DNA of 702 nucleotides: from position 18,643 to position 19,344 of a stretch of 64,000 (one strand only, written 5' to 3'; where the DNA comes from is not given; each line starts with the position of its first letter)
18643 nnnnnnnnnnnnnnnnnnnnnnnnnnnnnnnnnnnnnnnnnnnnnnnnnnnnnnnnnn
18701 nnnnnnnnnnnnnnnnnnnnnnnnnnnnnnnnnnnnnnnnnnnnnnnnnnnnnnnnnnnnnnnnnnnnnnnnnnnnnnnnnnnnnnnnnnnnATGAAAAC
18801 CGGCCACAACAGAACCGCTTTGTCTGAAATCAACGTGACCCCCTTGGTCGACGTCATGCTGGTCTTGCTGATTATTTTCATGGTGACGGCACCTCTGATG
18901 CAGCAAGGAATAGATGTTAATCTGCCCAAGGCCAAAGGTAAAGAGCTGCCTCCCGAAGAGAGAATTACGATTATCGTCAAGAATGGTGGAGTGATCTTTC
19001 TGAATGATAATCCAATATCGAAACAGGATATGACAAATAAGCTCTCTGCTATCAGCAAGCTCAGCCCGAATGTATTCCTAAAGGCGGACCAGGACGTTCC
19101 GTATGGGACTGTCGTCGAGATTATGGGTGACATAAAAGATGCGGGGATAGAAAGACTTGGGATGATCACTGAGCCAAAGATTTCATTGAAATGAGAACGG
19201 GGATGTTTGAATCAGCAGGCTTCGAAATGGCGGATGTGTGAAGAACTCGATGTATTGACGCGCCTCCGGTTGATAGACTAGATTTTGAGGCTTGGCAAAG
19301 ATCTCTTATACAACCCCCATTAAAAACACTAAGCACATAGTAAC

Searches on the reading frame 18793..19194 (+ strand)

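Call 79: search_protein_families(library=pfam, proteins=[window:18793-19194:+], max_evalue=0.0001)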
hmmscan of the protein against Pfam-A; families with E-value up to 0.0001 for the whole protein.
window:18793-19194:+ (133 aa): 1 family
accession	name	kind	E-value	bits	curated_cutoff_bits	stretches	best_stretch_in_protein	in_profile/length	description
PF02472.21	ExbD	-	1e-30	106.8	25.4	1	10-128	5-127/128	Biopolymer transport protein ExbD/TolR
